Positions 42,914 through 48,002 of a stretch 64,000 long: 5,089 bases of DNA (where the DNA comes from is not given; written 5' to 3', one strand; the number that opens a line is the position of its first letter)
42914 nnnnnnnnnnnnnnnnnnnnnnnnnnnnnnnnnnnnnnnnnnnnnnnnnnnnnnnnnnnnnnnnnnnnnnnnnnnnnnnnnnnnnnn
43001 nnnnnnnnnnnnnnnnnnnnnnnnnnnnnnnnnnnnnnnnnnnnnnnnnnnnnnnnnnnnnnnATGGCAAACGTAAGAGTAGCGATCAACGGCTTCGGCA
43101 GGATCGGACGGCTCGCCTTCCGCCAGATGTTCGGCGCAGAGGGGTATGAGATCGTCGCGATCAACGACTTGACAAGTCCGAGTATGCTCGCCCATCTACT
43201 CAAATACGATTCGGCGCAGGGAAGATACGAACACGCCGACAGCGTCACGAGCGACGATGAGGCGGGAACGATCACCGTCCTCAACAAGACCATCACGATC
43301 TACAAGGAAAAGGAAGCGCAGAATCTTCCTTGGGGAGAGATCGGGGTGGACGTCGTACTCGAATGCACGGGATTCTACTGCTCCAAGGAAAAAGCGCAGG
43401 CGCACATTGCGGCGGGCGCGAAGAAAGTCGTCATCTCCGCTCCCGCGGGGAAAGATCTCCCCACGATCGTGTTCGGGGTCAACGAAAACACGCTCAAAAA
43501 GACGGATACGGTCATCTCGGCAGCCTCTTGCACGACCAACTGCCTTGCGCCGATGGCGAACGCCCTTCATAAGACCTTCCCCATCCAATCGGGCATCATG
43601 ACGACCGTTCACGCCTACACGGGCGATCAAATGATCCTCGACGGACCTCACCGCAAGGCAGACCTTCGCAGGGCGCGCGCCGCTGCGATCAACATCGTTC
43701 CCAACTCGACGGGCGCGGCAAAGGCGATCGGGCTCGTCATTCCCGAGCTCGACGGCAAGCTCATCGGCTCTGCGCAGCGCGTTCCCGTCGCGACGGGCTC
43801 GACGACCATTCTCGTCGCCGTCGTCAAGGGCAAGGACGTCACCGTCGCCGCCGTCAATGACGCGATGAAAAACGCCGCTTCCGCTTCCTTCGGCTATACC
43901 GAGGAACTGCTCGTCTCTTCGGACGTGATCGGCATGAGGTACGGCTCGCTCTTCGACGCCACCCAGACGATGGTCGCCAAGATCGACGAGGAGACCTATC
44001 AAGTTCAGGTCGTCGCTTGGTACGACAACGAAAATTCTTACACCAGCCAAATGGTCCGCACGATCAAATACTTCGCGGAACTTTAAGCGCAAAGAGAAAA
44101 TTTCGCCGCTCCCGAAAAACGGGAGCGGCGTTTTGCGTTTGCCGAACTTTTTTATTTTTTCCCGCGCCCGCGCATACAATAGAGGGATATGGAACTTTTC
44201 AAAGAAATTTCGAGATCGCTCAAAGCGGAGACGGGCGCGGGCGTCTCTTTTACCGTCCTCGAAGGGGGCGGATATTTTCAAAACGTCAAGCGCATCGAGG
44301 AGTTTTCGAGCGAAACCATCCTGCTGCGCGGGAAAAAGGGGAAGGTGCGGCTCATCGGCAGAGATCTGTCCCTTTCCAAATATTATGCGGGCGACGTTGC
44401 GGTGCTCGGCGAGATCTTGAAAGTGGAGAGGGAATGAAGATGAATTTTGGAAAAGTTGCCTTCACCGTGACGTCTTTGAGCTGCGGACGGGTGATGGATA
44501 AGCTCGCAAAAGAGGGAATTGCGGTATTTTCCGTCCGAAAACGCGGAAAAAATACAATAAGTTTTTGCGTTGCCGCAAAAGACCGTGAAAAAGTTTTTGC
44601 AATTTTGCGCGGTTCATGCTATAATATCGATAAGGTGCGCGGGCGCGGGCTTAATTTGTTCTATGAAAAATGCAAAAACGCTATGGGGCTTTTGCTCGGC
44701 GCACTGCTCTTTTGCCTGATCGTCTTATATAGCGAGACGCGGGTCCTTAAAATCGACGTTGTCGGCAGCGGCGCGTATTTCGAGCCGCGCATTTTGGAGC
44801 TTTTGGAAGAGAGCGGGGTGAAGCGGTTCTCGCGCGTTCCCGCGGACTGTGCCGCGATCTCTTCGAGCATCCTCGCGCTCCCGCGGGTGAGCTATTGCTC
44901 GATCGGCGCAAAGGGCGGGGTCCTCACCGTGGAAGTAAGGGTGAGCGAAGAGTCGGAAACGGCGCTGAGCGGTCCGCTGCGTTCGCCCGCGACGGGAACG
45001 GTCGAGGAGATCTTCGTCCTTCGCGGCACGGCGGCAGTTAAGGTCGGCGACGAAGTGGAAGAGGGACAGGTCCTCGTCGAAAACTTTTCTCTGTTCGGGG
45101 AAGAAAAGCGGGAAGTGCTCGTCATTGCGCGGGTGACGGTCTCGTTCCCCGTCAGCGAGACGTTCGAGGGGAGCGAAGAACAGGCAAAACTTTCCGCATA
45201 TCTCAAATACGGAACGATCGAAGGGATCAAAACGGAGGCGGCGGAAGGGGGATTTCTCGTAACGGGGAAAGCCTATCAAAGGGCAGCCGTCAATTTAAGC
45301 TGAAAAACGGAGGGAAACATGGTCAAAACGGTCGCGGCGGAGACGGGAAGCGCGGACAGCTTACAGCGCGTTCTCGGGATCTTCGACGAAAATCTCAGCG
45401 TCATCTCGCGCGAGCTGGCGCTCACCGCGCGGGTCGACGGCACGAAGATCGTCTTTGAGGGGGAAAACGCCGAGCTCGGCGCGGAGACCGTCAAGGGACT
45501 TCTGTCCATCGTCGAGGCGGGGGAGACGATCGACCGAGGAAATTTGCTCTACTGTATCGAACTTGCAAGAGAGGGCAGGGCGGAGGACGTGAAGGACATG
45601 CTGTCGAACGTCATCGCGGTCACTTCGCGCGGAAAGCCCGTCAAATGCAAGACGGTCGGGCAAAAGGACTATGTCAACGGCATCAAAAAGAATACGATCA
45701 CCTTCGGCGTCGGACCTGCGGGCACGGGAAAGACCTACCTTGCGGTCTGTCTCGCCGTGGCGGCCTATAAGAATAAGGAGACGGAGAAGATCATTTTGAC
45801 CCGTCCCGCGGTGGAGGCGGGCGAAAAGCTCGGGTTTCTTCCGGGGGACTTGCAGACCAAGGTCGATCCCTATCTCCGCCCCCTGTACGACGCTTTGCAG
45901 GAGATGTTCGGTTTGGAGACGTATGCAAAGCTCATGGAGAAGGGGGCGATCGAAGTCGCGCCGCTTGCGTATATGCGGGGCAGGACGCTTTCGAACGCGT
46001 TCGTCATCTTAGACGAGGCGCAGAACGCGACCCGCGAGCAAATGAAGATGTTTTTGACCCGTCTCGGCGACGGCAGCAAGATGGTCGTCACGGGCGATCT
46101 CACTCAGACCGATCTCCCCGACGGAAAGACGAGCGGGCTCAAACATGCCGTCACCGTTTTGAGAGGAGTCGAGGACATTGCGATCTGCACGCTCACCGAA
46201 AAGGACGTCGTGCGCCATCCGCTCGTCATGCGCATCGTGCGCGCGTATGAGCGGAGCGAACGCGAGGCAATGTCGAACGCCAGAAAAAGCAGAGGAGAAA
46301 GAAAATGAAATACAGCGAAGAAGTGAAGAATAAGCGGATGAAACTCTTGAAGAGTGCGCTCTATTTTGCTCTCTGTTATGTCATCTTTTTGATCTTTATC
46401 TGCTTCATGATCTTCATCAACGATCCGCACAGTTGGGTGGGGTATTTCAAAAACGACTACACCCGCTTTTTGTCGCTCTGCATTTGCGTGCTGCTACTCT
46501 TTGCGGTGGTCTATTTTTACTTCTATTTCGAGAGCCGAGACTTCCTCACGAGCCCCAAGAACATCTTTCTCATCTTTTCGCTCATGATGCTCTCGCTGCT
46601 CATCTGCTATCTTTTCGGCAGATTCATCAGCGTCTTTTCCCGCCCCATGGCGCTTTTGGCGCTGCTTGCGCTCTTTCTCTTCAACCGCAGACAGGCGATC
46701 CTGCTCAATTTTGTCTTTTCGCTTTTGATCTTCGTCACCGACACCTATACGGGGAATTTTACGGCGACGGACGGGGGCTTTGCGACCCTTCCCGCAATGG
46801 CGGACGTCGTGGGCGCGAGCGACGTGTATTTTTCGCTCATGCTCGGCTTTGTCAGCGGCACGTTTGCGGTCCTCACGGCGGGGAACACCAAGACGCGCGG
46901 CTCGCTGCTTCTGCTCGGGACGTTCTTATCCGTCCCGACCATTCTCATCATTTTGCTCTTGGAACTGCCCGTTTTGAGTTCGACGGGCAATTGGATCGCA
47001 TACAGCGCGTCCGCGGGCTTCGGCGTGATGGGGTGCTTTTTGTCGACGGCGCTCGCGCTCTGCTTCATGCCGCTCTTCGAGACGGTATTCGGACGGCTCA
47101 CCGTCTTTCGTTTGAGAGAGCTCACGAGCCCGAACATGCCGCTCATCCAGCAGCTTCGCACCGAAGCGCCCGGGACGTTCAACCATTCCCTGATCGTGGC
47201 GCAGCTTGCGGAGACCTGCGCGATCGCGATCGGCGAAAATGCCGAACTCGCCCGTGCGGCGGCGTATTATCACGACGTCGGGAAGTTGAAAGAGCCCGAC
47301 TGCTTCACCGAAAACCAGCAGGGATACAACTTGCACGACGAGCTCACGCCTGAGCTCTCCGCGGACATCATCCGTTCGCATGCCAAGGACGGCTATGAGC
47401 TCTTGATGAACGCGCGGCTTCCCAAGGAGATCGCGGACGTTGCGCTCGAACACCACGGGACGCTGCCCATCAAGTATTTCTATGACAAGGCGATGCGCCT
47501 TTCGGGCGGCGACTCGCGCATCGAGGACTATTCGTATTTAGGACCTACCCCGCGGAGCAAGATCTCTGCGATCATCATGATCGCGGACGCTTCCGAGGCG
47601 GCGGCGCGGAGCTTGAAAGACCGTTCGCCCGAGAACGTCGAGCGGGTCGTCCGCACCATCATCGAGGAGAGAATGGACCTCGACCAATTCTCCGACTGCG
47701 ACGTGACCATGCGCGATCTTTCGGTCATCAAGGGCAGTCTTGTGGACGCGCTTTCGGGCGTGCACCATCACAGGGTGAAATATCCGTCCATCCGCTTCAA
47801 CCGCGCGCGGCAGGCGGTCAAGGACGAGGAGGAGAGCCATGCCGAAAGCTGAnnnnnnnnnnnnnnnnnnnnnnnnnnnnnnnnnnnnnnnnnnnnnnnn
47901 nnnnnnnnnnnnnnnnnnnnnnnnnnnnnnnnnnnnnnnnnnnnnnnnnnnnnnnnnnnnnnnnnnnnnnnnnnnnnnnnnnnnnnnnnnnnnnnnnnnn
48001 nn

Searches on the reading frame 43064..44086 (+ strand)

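Call 10: search_protein_families(library=pfam, proteins=[window:43064-44086:+], max_evalue=0.001)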
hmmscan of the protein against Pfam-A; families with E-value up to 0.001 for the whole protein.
window:43064-44086:+ (340 aa): 2 families
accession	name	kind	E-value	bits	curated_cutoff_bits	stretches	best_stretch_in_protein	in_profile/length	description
PF02800.25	Gp_dh_C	-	4.7e-51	172.9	24.4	1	161-320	1-158/158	Glyceraldehyde 3-phosphate dehydrogenase, C-terminal domain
PF00044.30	Gp_dh_N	-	6.7e-35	119.9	31.7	1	4-107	1-100/101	Glyceraldehyde 3-phosphate dehydrogenase, NAD binding domain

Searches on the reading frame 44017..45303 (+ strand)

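Call 10: search_protein_families(library=pfam, proteins=[window:44017-45303:+], max_evalue=0.001)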
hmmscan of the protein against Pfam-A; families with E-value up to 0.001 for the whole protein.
window:44017-45303:+ (428 aa): 1 family
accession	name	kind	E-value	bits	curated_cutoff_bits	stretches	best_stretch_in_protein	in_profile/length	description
PF06898.16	YqfD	-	2.3e-36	125.9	25.2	1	144-375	4-240/379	Putative stage IV sporulation protein YqfD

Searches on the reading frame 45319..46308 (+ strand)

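Call 10: search_protein_families(library=pfam, proteins=[window:45319-46308:+], max_evalue=0.001)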
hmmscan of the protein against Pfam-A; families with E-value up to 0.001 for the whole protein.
window:45319-46308:+ (329 aa): 4 families
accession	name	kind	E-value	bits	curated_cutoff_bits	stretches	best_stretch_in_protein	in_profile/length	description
PF02562.22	PhoH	-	2.8e-96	321.4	27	1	108-311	2-205/205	PhoH-like protein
PF13245.12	AAA_19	-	1.4e-09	38.7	25.1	1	115-264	1-129/134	AAA domain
PF13604.12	AAA_30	-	1.8e-09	38.1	27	1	114-264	5-128/191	AAA domain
PF13401.12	AAA_22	-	0.00017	22.4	27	1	126-248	6-107/130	AAA domain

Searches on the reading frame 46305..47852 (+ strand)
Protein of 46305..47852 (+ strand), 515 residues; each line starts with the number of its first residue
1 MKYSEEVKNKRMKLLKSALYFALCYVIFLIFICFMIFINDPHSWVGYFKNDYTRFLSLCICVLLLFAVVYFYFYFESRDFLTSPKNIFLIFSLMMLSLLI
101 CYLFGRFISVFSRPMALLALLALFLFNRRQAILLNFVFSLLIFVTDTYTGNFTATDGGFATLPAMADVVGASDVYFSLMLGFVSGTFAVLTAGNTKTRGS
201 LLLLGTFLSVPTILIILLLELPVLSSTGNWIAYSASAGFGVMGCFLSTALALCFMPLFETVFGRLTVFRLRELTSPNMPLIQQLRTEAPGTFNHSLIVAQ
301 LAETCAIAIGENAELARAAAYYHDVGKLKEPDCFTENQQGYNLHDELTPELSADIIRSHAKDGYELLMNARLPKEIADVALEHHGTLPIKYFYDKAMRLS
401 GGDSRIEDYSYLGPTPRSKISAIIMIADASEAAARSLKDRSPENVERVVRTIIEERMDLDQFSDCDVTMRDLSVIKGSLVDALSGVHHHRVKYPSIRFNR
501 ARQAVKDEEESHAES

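Call 10: search_protein_families(library=pfam, proteins=[window:46305-47852:+], max_evalue=0.001)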
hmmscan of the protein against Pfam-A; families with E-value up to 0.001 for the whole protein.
window:46305-47852:+ (515 aa): 2 families
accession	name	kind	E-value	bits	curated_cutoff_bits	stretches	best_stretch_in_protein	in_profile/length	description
PF01966.28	HD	-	2.2e-19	70.3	22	1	291-432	1-115/116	HD domain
PF07698.17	7TM-7TMR_HD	-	3.6e-18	66.6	29.4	1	53-266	2-190/190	7TM receptor with intracellular HD hydrolase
